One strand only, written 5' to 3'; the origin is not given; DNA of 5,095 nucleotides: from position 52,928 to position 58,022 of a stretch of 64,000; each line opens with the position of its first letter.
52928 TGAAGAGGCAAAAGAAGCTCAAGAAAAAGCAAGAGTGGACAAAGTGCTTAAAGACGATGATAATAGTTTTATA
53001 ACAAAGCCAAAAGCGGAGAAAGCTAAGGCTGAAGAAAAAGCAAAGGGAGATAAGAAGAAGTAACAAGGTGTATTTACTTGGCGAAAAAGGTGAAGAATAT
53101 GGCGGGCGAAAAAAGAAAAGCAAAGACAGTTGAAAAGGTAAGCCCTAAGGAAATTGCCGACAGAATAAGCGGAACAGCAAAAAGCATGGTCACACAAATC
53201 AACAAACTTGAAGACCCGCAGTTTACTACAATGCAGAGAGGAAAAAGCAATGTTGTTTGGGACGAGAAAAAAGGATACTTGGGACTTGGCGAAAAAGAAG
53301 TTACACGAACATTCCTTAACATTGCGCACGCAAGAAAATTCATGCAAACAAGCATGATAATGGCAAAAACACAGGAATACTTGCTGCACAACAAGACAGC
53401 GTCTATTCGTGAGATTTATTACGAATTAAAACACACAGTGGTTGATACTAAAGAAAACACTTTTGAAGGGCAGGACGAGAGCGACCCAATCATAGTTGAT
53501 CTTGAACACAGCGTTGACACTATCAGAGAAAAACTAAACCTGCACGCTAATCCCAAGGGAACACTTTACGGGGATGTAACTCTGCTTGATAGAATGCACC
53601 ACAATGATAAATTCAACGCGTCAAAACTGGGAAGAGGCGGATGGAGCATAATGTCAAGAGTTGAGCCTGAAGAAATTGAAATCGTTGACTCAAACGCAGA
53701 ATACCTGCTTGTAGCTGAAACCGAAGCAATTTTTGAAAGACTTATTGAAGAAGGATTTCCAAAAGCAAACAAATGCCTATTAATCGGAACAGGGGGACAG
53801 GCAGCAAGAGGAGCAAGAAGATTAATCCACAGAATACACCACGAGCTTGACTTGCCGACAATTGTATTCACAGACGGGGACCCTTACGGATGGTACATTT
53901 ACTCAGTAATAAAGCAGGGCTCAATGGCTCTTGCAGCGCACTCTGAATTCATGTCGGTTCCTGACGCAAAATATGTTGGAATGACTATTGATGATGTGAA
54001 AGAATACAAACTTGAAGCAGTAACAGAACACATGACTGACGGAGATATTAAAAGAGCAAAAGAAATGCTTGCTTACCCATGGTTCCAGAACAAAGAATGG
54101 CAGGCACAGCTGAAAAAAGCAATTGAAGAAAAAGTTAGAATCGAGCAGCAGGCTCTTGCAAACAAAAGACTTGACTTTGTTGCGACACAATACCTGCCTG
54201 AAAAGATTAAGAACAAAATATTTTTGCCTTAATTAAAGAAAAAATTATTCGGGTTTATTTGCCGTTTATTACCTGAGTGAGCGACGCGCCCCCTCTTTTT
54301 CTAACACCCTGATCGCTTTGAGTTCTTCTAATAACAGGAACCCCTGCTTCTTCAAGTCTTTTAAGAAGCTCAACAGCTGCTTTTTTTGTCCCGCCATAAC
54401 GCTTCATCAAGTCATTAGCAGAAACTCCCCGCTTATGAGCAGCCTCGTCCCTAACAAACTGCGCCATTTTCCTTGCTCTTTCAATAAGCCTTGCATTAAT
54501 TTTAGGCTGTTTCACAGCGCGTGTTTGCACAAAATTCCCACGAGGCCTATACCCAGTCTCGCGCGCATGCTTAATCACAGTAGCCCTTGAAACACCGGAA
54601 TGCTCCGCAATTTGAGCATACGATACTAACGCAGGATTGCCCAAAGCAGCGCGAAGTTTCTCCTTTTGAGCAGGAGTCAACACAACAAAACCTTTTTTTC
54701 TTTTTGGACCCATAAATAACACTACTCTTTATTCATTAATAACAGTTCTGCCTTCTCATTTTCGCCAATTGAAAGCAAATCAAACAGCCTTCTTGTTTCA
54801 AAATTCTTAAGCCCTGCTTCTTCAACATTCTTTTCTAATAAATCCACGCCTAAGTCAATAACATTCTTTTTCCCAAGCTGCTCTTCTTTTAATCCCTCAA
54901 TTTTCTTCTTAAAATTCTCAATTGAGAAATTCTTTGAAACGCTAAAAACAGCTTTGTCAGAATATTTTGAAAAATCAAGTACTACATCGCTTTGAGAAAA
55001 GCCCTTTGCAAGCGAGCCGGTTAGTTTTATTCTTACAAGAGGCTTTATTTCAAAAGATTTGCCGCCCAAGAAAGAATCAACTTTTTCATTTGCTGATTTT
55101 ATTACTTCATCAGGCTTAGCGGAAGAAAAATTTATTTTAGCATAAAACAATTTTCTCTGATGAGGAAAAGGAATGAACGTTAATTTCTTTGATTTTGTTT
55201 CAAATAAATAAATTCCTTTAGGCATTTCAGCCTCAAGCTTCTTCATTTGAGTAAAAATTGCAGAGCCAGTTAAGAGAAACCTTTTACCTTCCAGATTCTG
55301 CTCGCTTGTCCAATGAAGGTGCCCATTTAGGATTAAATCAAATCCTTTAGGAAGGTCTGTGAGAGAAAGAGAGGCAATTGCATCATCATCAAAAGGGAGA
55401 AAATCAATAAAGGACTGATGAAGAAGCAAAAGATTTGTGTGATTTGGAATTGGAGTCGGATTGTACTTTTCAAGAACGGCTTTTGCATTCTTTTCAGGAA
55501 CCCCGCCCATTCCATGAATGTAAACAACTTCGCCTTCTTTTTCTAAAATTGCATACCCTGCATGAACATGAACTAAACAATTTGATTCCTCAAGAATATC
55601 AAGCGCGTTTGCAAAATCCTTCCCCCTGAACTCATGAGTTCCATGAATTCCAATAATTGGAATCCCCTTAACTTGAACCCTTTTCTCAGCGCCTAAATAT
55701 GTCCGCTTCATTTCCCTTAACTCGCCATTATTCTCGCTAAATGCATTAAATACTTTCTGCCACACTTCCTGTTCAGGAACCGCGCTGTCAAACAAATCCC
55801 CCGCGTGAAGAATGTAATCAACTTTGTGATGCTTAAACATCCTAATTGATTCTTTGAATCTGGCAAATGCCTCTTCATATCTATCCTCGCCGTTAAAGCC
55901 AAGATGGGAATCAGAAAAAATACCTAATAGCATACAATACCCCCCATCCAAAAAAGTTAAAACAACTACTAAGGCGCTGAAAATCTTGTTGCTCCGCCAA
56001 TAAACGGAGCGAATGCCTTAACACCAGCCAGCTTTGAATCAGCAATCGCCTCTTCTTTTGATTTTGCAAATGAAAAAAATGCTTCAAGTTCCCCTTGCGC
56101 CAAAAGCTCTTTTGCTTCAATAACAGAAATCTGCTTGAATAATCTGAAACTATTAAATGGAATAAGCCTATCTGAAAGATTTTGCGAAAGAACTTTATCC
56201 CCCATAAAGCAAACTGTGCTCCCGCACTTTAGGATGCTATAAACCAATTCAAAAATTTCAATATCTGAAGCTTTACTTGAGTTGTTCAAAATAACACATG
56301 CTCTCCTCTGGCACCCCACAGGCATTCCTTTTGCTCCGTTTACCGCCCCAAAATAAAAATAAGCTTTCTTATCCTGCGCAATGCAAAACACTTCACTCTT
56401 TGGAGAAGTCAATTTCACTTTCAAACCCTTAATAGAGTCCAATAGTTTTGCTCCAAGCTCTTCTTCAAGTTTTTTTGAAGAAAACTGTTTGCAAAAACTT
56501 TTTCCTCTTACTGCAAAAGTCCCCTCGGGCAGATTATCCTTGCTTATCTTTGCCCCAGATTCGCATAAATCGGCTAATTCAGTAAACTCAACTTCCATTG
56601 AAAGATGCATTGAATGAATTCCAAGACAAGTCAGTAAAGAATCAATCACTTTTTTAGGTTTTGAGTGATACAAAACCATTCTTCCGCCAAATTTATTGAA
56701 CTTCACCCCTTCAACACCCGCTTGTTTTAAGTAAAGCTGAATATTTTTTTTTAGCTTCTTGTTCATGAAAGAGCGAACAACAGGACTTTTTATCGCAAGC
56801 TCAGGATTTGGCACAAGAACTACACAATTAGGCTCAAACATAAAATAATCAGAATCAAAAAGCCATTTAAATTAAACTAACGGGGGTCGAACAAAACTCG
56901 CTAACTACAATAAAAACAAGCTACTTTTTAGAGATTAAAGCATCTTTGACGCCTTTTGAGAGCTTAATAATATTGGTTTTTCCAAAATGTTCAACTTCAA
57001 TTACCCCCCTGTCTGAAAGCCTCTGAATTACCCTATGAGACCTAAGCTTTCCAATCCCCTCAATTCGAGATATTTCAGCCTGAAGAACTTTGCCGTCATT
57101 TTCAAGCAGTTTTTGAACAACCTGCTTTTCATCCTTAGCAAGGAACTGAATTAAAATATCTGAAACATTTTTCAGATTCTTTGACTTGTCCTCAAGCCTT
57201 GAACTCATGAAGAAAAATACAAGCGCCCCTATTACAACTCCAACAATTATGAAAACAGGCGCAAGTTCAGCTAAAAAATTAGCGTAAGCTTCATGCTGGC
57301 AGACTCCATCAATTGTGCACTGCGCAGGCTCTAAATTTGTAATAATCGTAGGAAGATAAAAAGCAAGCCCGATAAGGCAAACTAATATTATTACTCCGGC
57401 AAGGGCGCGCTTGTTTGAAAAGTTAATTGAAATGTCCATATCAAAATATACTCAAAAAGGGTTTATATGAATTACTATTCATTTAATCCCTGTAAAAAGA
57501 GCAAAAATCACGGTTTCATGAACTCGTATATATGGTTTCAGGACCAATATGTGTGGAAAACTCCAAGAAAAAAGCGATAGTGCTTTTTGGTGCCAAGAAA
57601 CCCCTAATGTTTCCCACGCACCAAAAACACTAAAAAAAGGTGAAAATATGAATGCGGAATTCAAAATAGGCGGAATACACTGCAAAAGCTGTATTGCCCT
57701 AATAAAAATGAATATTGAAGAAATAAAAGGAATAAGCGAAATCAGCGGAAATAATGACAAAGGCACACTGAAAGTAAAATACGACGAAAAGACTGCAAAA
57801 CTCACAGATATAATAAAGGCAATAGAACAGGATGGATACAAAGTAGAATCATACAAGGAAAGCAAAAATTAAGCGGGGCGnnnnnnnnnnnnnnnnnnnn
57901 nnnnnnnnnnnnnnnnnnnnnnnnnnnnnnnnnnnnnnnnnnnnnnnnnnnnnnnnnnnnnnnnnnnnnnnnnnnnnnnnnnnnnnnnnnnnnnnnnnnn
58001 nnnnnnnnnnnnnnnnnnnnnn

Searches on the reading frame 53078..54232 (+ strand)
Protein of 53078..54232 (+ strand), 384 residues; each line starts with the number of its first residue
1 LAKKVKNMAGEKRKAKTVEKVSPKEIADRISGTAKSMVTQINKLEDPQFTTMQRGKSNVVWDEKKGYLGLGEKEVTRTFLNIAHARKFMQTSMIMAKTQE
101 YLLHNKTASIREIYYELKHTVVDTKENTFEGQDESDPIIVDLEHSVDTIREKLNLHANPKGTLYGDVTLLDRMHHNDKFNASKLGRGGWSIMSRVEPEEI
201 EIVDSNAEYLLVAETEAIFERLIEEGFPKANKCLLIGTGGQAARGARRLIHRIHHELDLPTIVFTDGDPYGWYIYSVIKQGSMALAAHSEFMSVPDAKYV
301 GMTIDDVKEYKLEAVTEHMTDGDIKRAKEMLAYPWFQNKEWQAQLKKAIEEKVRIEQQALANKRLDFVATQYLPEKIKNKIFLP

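Call 3: search_protein_families(library=pfam, proteins=[window:53078-54232:+], max_evalue=0.01)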
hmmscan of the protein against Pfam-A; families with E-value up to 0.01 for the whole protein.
window:53078-54232:+ (384 aa): 2 families
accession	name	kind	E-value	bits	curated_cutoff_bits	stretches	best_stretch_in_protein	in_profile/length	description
PF21180.3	TOP6A-Spo11_Toprim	-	3.4e-55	187.1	24.1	1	209-377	1-170/170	Topoisomerase 6 subunit A/Spo11, Toprim domain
PF04406.19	TP6A_N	-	2.2e-14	53.5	26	1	86-155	1-62/62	Type IIB DNA topoisomerase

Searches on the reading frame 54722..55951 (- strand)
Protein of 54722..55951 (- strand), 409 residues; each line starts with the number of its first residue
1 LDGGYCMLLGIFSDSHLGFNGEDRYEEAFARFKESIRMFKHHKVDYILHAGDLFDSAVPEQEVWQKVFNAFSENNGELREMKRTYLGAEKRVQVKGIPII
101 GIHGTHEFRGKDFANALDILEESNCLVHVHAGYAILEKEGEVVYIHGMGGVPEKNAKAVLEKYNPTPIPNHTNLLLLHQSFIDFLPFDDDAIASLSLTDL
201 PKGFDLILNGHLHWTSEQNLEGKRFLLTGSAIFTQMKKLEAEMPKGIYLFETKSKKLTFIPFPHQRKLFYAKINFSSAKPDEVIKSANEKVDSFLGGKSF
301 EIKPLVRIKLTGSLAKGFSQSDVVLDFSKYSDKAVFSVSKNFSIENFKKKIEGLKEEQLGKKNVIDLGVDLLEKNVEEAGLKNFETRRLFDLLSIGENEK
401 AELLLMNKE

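Call 3: search_protein_families(library=pfam, proteins=[window:54722-55951:-], max_evalue=0.01)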
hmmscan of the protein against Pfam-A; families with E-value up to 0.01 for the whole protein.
window:54722-55951:- (409 aa): 2 families
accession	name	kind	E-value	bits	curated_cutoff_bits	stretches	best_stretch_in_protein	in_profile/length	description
PF12850.12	Metallophos_2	-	1e-09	39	27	1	7-112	1-91/154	Calcineurin-like phosphoesterase superfamily domain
PF00149.33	Metallophos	-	5.5e-09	37.2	21.5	1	9-213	3-189/191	Calcineurin-like phosphoesterase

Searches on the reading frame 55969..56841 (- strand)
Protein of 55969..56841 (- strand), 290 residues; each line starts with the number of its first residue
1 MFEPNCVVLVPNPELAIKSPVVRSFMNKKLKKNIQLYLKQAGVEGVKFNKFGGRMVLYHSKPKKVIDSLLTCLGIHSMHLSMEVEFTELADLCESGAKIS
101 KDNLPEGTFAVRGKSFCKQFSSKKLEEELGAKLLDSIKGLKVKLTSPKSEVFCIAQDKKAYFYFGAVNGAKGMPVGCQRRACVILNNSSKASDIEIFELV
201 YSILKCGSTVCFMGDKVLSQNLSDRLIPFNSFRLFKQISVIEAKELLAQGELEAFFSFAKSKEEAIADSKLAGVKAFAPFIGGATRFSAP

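Call 3: search_protein_families(library=pfam, proteins=[window:55969-56841:-], max_evalue=0.01)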
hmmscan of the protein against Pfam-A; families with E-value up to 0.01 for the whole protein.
window:55969-56841:- (290 aa): 2 families
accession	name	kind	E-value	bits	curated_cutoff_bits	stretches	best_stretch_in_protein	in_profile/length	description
PF22025.1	ThiI_fer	-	2.4e-06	28.3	25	1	8-78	2-71/72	ThiI ferredoxin-like domain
PF02926.22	THUMP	-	6.2e-06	27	20.6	1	89-163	4-82/84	THUMP domain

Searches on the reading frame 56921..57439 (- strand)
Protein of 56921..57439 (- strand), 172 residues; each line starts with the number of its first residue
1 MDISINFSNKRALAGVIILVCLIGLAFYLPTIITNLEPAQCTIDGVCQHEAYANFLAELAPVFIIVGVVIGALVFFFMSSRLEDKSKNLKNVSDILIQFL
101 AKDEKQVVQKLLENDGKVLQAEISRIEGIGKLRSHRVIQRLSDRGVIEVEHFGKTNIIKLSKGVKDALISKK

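Call 3: search_protein_families(library=pfam, proteins=[window:56921-57439:-], max_evalue=0.01)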
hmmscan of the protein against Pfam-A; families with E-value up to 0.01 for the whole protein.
window:56921-57439:- (172 aa): 5 families
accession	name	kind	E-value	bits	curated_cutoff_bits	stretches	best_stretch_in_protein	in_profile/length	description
PF24034.1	DUF7343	-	7.8e-10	38.9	27.6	1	100-160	1-61/62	Domain of unknown function (DUF7343)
PF25732.1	BILF1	-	0.00046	20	50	1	6-95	203-288/293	Gammaherpesvirus G-protein coupled receptor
PF01978.25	TrmB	-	0.0032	17.7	25.6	1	101-151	7-56/68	Sugar-specific transcriptional regulator TrmB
PF14163.11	SieB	-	0.008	16.2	26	0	64-148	41-125/147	Super-infection exclusion protein B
PF12911.12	OppC_N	-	0.0096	16.2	23.9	1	7-32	11-36/53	N-terminal TM domain of oligopeptide transport permease C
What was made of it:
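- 56921..57439 (-): Divergently transcribed membrane-anchored regulator, 172 aa. Layout: TM helix, short external loop with C41-x5-C47-x-H, second TM helix, then a cytoplasmic winged helix (DUF7343/TrmB-like). It is a candidate sensor of external copper. Pfam DUF7343 at E 8e-10 and TrmB at E 3e-3 (call 3).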

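Call 4: search_protein_families(library=ncbifam, proteins=[window:56921-57439:-], max_evalue=0.01)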
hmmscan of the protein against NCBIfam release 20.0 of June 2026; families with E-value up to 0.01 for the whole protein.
window:56921-57439:- (172 aa): 1 family
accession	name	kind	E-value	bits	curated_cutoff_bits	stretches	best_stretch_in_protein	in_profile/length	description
TIGR01673.1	holin_LLH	equivalog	0.0041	17.6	34.75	1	62-116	8-63/108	phage holin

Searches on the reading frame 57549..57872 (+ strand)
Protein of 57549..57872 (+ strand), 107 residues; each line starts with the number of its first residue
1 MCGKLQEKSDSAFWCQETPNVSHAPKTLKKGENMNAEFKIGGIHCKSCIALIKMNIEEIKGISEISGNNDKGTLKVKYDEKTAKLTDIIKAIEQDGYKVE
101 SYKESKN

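Call 3: search_protein_families(library=pfam, proteins=[window:57549-57872:+], max_evalue=0.01)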
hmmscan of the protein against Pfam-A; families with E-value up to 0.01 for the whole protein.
window:57549-57872:+ (107 aa): 2 families
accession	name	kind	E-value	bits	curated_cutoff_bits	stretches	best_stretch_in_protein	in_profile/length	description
PF00403.32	HMA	-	6.7e-14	52.5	24.8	1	38-98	2-62/62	Heavy-metal-associated domain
PF19991.5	HMA_2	-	0.0013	19.1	30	1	50-92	33-75/154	Heavy metal associated domain 2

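Call 4: search_protein_families(library=ncbifam, proteins=[window:57549-57872:+], max_evalue=0.01)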
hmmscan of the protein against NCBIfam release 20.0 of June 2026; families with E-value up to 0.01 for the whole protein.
window:57549-57872:+ (107 aa): 15 families
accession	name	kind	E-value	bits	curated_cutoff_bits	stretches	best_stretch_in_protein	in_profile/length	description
NF033556.1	MerTP_fusion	equivalog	1.3e-12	47.8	180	1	27-99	113-185/186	mercuric transport protein MerTP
NF033795.1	chaper_CopZ_Bs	exception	1.3e-12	47.7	91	1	38-100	4-66/66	copper chaperone CopZ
NF033794.2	chaper_CopZ_Eh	exception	2.9e-12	46.5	95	1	37-100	3-66/68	copper chaperone CopZ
TIGR00003.1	TIGR00003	subfamily_domain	4.4e-12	46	62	1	36-100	2-66/66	copper ion binding protein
NF041115.1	UxxU_metal_bind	equivalog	1.4e-06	28.3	95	1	36-100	6-70/74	metal-binding (seleno)protein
NF047957.1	CopZ_AFE_1862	equivalog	2.3e-06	27.9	85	1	37-100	2-62/62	CopZ family metallochaperone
NF033781.1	chaper_CopP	exception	2.9e-06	27.4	112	1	36-99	2-64/65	copper-binding metallochaperone CopP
NF010311.1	PRK13748.1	subfamily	6.5e-06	25.3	600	1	37-104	2-68/560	mercury(II) reductase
NF045683.1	MerT_CopZ_Se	exception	1.3e-05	24.8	375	1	35-98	163-226/235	MerT/CopZ fusion-like heavy metal transport selenoprotein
NF008262.1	PRK11033.1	equivalog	6.6e-05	21.6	1005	1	15-105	20-110/731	zinc/cadmium/mercury/lead-transporting ATPase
NF007952.0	PRK10671.1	equivalog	0.00068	17.9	1316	1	29-104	98-170/838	copper-exporting P-type ATPase CopA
NF033553.1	MerP_Gpos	exception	0.00077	19.3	110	1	33-100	44-112/112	mercury resistance system substrate-binding protein MerP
TIGR02052.1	MerP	equivalog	0.0032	17.9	92.55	1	38-98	27-87/92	mercury resistance system periplasmic binding protein MerP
NF047536.1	Cu_chaper_CsoZ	equivalog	0.0064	16.9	77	1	39-99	6-65/66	putative copper chaperone CsoZ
NF033775.1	P_type_ZntA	exception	0.0098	14.2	1240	0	15-104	30-116/732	Zn(II)/Cd(II)/Pb(II) translocating P-type ATPase ZntA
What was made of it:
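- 57648..57872 (+): copZ-like single-HMA metallochaperone, 74 aa from the ATG at 57648. The longest ORF starts at 57549. Pfam HMA at E 7e-14 and NCBIfam CopZ-type hits (calls 3, 4).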
